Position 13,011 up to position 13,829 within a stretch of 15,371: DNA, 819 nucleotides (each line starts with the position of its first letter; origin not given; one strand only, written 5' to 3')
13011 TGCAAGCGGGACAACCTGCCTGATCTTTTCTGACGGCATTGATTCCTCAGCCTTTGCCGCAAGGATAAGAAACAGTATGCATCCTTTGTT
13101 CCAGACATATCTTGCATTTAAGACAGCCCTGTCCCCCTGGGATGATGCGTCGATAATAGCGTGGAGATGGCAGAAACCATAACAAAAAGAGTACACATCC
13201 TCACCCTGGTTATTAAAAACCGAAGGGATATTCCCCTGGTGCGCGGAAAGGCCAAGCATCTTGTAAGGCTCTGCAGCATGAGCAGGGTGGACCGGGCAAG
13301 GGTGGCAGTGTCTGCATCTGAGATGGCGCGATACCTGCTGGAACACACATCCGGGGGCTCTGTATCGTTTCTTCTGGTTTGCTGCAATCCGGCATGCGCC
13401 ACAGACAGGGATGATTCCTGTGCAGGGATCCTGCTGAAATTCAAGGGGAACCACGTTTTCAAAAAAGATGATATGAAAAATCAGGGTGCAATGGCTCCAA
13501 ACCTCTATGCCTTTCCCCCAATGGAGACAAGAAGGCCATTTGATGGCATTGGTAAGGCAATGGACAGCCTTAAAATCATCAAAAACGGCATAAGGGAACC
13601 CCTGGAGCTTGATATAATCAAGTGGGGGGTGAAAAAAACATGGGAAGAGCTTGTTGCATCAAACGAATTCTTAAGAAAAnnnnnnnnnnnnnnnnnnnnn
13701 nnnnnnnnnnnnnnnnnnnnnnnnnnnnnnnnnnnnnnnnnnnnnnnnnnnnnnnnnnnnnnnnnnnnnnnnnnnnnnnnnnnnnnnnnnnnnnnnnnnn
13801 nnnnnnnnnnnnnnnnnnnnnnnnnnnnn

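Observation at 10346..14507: Stressosome-type five-gene operon with no sigma-B partner-switching genes and an atypical output end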

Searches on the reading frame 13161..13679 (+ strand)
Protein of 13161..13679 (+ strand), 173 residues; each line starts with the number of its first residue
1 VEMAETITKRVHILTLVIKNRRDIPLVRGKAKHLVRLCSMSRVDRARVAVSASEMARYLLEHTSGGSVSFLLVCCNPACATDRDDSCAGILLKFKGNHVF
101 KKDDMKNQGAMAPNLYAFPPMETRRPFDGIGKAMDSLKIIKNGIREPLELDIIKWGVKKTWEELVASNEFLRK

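Call 63: predict_structure(alignment_id=A2)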
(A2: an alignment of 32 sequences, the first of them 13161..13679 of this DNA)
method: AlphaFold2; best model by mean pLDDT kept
length: 173 residues; sequences in the alignment: 32
mean_pLDDT: 85.0   pTM: 0.81
mean pLDDT of the five models: 85.0, 84.7, 84.2, 83.7, 83.0
residues with pLDDT >= 90: 101; 70-90: 34; 50-70: 37; < 50: 1
segments of 3 or more residues with pLDDT < 50: none
pLDDT, mean of each block of 10 residues (from residue 1): 69 96 98 94 98 97 95 77 70 91 57 62 91 95 90 92 79 65
secondary structure, 60 per line:
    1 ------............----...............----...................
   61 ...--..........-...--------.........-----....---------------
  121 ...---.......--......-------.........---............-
elements in order: E7-18 H23-37 H42-63 E66-75 E88-96 H102-105 H127-133 E136-141 E149-157 H161-172

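Call 67: fold_search(model_id=the predicted structure, library=pdb)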
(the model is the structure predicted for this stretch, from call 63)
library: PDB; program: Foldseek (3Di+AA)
matches with E <= 10: 101; with E <= 0.001: 11
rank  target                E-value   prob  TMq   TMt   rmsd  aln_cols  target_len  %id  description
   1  1l0o_A                5.0e-05  1.00  0.54  0.64   6.9       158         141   14  Crystal Structure of the Bacillus stearothermophilus Anti-Sigma Factor SpoIIAB with the Sporulation Sigma Factor Sigma (released 2002-04-03)
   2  1til_E                8.1e-05  1.00  0.54  0.64   6.7       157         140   13  Crystal Structures of the ADP and ATP bound forms of the Bacillus Anti-sigma factor SpoIIAB in complex with the Anti-a (released 2004-06-15)
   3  1th8_A                1.4e-04  1.00  0.53  0.66   6.3       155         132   12  Crystal Structures of the ADP and ATP bound forms of the Bacillus Anti-sigma factor SpoIIAB in complex with the Anti-a (released 2004-06-15)
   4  1tid_A                1.9e-04  1.00  0.51  0.62   7.5       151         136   12  Crystal Structures of the ADP and ATP bound forms of the Bacillus Anti-sigma factor SpoIIAB in complex with the Anti-a (released 2004-06-15)
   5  1tid_C                2.8e-04  1.00  0.51  0.63   7.1       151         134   12  Crystal Structures of the ADP and ATP bound forms of the Bacillus Anti-sigma factor SpoIIAB in complex with the Anti-a (released 2004-06-15)
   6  6m36_G                3.2e-04  1.00  0.46  0.74   5.9       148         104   10  The crystal structure of B. subtilis RsbV/RsbW complex in the monoclinic crystal form (released 2020-07-15)
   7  6m36_A                5.2e-04  1.00  0.44  0.69   7.0       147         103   10  The crystal structure of B. subtilis RsbV/RsbW complex in the monoclinic crystal form (released 2020-07-15)
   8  1thn_A                6.6e-04  1.00  0.50  0.62   7.5       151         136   12  Crystal Structures of the ADP and ATP bound forms of the Bacillus Anti-sigma factor SpoIIAB in complex with the Anti-a (released 2004-06-15)
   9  6m37_C                7.4e-04  1.00  0.45  0.64   7.2       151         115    9  The crystal structure of B. subtilis RsbV/RsbW complex in the hexagonal crystal form (released 2020-07-15)
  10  6m37_A                9.4e-04  1.00  0.51  0.74   4.3       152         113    8  The crystal structure of B. subtilis RsbV/RsbW complex in the hexagonal crystal form (released 2020-07-15)
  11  6m36_C                1.0e-03  1.00  0.45  0.70   6.6       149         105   10  The crystal structure of B. subtilis RsbV/RsbW complex in the monoclinic crystal form (released 2020-07-15)
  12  8ih8_D                1.3e-03  1.00  0.50  0.64   5.6       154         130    9  anti-sigmaF factor and Anti-sigmaF factor antagonist complex(usfx-RsfB) (released 2024-02-28)
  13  6m36_I                1.8e-03  1.00  0.46  0.74   5.9       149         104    9  The crystal structure of B. subtilis RsbV/RsbW complex in the monoclinic crystal form (released 2020-07-15)
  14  8ih8_C                2.3e-03  1.00  0.50  0.65   5.8       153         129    8  anti-sigmaF factor and Anti-sigmaF factor antagonist complex(usfx-RsfB) (released 2024-02-28)
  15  6m36_E                2.3e-03  1.00  0.42  0.69   6.0       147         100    9  The crystal structure of B. subtilis RsbV/RsbW complex in the monoclinic crystal form (released 2020-07-15)
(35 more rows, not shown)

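Call 73: search_protein_representatives(alignment_id=A3)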
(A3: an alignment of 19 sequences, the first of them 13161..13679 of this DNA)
Query: 19 sequences, 164 profile positions. Proteins with E-value up to 0.001 (for the whole library): 1099; up to 1e-10: 28; up to 1e-30: 15. The best 150 are listed.
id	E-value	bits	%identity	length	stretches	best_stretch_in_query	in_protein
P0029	2.0e-50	186.9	-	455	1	1-164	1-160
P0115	9.0e-49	181.5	-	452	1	6-164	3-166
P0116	3.6e-47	176.3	-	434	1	1-164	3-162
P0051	1.6e-46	174.1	-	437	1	6-164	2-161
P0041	4.4e-46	172.7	-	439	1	1-164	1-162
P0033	1.3e-44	167.9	-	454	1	6-164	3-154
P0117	1.7e-44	167.6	-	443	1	1-164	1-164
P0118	2.8e-44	166.9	-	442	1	2-164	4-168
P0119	1.1e-43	164.9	-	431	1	1-164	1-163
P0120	1.1e-41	158.5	-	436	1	1-164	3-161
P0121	1.1e-40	155.1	-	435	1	4-163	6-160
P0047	2.1e-40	154.2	-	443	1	7-164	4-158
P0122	1.1e-38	148.6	-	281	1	1-164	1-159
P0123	1.4e-35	138.6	-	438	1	7-164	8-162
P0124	7.9e-35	136.1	-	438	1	5-163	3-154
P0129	1.0e-14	70.7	-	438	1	8-163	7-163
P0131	3.2e-13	65.9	-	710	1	16-149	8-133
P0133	1.6e-11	60.3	-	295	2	13-148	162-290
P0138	1.1e-10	57.7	-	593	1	9-133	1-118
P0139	1.1e-10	57.6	-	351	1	11-150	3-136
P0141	2.7e-10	56.3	-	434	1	16-149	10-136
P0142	3.6e-10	55.9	-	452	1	8-149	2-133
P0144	4.7e-10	55.6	-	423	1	1-164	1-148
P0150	1.2e-09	54.3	-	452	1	16-151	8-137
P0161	4.8e-09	52.3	-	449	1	6-97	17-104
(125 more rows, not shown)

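Call 74: search_protein_families(library=pfam, proteins=[P0129, P0131, P0138, P0141, P0142, P0144, P0150, P0161, P0139, P0133], max_evalue=0.001)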
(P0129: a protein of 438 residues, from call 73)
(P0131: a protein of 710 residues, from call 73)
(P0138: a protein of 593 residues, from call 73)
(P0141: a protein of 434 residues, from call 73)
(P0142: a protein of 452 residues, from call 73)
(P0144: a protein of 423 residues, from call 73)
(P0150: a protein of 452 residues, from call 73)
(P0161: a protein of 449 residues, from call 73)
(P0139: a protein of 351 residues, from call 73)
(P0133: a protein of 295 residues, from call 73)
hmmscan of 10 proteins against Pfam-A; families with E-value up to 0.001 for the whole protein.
P0129 (438 aa): 3 families
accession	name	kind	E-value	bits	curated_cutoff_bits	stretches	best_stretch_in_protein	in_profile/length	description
PF02518.31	HATPase_c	-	3.3e-30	105.2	26.4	1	326-436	2-110/111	Histidine kinase-, DNA gyrase B-, and HSP90-like ATPase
PF00512.31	HisKA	-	2.2e-17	63.3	26.9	1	213-279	2-66/66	His Kinase A (phospho-acceptor) domain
PF13581.12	HATPase_c_2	-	3e-07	30.9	27.4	1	324-412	26-111/127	Histidine kinase-like ATPase domain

P0131 (710 aa): 6 families
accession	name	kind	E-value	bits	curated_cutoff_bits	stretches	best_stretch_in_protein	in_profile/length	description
PF00072.30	Response_reg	-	3.5e-36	124.2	30.2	2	588-689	1-101/111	Response regulator receiver domain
PF02518.31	HATPase_c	-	1.1e-34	119.6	26.4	2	331-442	2-109/111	Histidine kinase-, DNA gyrase B-, and HSP90-like ATPase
PF00512.31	HisKA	-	7e-17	61.7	26.9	1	217-284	2-66/66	His Kinase A (phospho-acceptor) domain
PF13581.12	HATPase_c_2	-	4e-12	46.7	27.4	1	16-129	10-127/127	Histidine kinase-like ATPase domain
PF23198.2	PDE8A_N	-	7.2e-05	23.2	29.6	0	460-549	7-96/147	PDE8A-like, N-terminal domain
PF20274.4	cREC_REC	-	9.4e-05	23.5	27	0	470-536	5-61/88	Cyclic-phosphate processing Receiver domain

P0138 (593 aa): 4 families
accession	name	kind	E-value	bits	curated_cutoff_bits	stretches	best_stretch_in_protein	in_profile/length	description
PF02518.31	HATPase_c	-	5.7e-40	136.7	26.4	2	332-442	2-109/111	Histidine kinase-, DNA gyrase B-, and HSP90-like ATPase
PF00512.31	HisKA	-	1e-17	64.4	26.9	1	219-286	2-66/66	His Kinase A (phospho-acceptor) domain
PF13581.12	HATPase_c_2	-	9.9e-15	55.1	27.4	1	14-129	8-127/127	Histidine kinase-like ATPase domain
PF00072.30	Response_reg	-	3.3e-09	37.3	30.2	1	464-572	1-110/111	Response regulator receiver domain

P0141 (434 aa): 4 families
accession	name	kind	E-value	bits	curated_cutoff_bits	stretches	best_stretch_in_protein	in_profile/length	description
PF02518.31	HATPase_c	-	4.3e-36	124.2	26.4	2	326-433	2-108/111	Histidine kinase-, DNA gyrase B-, and HSP90-like ATPase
PF13581.12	HATPase_c_2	-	6.7e-16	58.9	27.4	1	14-132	6-127/127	Histidine kinase-like ATPase domain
PF00512.31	HisKA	-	7.6e-09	35.9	26.9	1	218-282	3-64/66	His Kinase A (phospho-acceptor) domain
PF13589.12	HATPase_c_3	-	0.00013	22.4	25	0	336-402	9-77/137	Histidine kinase-, DNA gyrase B-, and HSP90-like ATPase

P0142 (452 aa): 3 families
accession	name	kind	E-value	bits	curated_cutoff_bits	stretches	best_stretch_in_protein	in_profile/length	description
PF02518.31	HATPase_c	-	6.6e-41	139.7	26.4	2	331-442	1-109/111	Histidine kinase-, DNA gyrase B-, and HSP90-like ATPase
PF13581.12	HATPase_c_2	-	5.6e-23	81.8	27.4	2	15-123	7-124/127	Histidine kinase-like ATPase domain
PF00512.31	HisKA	-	1.3e-20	73.6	26.9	1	215-282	2-66/66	His Kinase A (phospho-acceptor) domain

P0144 (423 aa): 4 families
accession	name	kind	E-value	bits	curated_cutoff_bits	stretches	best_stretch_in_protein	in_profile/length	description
PF02518.31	HATPase_c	-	2.5e-24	86.3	26.4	1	322-416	10-108/111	Histidine kinase-, DNA gyrase B-, and HSP90-like ATPase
PF00512.31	HisKA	-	3e-07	30.8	26.9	1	207-266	3-61/66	His Kinase A (phospho-acceptor) domain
PF13581.12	HATPase_c_2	-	1e-06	29.2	27.4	1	325-414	43-126/127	Histidine kinase-like ATPase domain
PF14501.12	HATPase_c_5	-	0.00028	21.2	22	1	319-404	7-91/102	GHKL domain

P0150 (452 aa): 3 families
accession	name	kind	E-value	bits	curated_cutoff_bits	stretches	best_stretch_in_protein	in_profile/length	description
PF02518.31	HATPase_c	-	1e-27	97.2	26.4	2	338-450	4-109/111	Histidine kinase-, DNA gyrase B-, and HSP90-like ATPase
PF13581.12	HATPase_c_2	-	1.4e-12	48.2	27.4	1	16-128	10-127/127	Histidine kinase-like ATPase domain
PF19610.4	DUF6115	-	0.00055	20.8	27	0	154-255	12-117/134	Family of unknown function (DUF6115)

P0161 (449 aa): 3 families
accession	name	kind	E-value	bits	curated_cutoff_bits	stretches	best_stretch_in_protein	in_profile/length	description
PF02518.31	HATPase_c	-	5.3e-30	104.6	26.4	1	328-438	2-109/111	Histidine kinase-, DNA gyrase B-, and HSP90-like ATPase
PF00512.31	HisKA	-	7.5e-16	58.4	26.9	1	214-281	2-66/66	His Kinase A (phospho-acceptor) domain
PF13581.12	HATPase_c_2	-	1.2e-05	25.8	27.4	0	336-414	36-110/127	Histidine kinase-like ATPase domain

P0139 (351 aa): 4 families
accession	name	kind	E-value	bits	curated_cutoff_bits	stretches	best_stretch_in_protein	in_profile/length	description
PF13581.12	HATPase_c_2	-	2.2e-09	37.8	27.4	1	16-131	10-127/127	Histidine kinase-like ATPase domain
PF02518.31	HATPase_c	-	2.3e-06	28.5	26.4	1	37-132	5-108/111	Histidine kinase-, DNA gyrase B-, and HSP90-like ATPase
PF13188.13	PAS_8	-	6.8e-06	26.2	21.8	1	232-285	1-48/65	PAS domain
PF08448.16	PAS_4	-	0.00016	22.3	23.1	1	239-350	2-107/110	PAS fold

P0133 (295 aa): 2 families
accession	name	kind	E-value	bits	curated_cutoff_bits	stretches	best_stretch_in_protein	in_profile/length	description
PF13581.12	HATPase_c_2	-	1.5e-22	80.4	27.4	2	170-287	7-127/127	Histidine kinase-like ATPase domain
PF02518.31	HATPase_c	-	1.5e-19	70.9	26.4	2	35-128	2-106/111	Histidine kinase-, DNA gyrase B-, and HSP90-like ATPase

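Call 76: find_encoding_contigs(protein=P0142, flank=7000, max_places=3)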
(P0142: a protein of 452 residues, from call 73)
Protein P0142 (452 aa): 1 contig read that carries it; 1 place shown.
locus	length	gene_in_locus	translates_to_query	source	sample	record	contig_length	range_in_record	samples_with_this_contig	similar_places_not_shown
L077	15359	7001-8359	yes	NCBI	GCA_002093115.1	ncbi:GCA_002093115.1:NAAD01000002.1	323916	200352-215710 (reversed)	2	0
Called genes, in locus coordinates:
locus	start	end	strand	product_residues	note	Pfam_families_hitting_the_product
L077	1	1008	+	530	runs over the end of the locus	-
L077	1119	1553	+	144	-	PF01797:Y1_Tnp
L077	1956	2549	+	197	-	-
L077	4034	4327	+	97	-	-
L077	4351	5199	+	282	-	PF14361:RsbRD_N, PF01740:STAS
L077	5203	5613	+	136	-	PF01740:STAS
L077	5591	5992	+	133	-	PF13581:HATPase_c_2, PF02518:HATPase_c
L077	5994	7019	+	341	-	PF13581:HATPase_c_2, PF07228:SpoIIE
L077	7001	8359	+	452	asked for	PF13581:HATPase_c_2, PF02518:HATPase_c, PF00512:HisKA, PF02518:HATPase_c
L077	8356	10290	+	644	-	PF00072:Response_reg, PF00989:PAS, PF08448:PAS_4, PF13426:PAS_9 (weak), PF02518:HATPase_c, PF00072:Response_reg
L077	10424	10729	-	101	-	PF22600:MTPAP-like_central (weak), PF01909:NTP_transf_2, PF18765:Polbeta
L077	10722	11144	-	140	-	PF08780:NTase_sub_bind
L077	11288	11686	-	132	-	PF01361:Tautomerase (faint), PF14552:Tautomerase_2 (faint)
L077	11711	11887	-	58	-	-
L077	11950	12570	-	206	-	PF00440:TetR_N, PF16925:TetR_C_13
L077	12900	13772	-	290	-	PF01063:Aminotran_4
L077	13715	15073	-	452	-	PF04715:, PF00425:Chorismate_bind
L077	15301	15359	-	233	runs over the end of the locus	-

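Call 77: find_encoding_contigs(protein=P0141, flank=7000, max_places=2)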
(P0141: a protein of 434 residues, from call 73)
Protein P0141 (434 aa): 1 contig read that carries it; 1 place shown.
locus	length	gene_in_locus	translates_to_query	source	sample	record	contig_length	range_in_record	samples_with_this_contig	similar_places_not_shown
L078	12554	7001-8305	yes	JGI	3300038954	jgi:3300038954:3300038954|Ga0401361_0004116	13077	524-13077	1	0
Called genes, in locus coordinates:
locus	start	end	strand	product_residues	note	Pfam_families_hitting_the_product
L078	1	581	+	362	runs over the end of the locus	-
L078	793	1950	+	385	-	PF01208:URO-D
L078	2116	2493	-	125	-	-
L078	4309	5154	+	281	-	PF14361:RsbRD_N, PF01740:STAS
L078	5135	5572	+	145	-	PF01740:STAS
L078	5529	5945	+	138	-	PF13581:HATPase_c_2, PF02518:HATPase_c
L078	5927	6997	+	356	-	PF13581:HATPase_c_2 (weak), PF07228:SpoIIE (weak)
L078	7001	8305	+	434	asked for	PF13581:HATPase_c_2, PF02518:HATPase_c (weak), PF00512:HisKA, PF02518:HATPase_c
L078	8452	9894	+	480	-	-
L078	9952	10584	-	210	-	PF03551:PadR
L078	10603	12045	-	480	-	PF13239:2TM (faint)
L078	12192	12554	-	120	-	?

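Call 78: find_encoding_contigs(protein=P0138, flank=7000, max_places=2)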
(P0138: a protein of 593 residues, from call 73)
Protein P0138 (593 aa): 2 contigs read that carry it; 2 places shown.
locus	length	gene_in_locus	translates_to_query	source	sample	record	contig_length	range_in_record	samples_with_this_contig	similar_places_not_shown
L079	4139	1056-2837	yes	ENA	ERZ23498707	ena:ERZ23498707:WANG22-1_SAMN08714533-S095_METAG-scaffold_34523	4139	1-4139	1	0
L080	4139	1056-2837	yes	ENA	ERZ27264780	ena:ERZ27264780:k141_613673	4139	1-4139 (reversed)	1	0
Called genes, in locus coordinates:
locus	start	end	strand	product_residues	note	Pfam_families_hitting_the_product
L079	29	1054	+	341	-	PF13581:HATPase_c_2, PF07228:SpoIIE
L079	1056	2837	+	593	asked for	PF13581:HATPase_c_2, PF02518:HATPase_c, PF00512:HisKA, PF02518:HATPase_c, PF00072:Response_reg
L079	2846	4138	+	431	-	?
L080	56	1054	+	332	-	PF13581:HATPase_c_2, PF07228:SpoIIE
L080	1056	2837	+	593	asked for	PF13581:HATPase_c_2, PF02518:HATPase_c, PF00512:HisKA, PF02518:HATPase_c, PF00072:Response_reg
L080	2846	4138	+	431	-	?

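Call 79: find_encoding_contigs(protein=P0129, flank=7000, max_places=2)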
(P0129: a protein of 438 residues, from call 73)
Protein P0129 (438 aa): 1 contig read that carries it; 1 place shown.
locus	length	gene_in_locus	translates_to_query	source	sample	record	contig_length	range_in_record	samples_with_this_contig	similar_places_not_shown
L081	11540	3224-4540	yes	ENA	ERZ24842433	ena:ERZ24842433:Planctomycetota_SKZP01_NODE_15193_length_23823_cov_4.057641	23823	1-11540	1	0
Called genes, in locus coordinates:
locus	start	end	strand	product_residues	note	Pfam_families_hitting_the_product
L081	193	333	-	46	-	-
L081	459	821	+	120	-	-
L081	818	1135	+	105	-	-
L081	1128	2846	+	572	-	PF00361:Proton_antipo_M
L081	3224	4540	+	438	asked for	PF00512:HisKA, PF13581:HATPase_c_2 (weak), PF02518:HATPase_c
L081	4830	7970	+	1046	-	PF00930:DPPIV_N (faint), PF02897:Peptidase_S9_N (faint), PF26549:Tricorn_N, PF26550:Tricorn_2nd, PF07676:PD40 (weak), PF14684:Tricorn_C1, PF14685:PDZ_Tricorn, PF03572:Peptidase_S41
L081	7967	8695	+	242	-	PF08534:Redoxin, PF00578:AhpC-TSA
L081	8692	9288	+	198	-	PF01885:PTS_2-RNA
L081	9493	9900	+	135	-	-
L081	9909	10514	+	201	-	-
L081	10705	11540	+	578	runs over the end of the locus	-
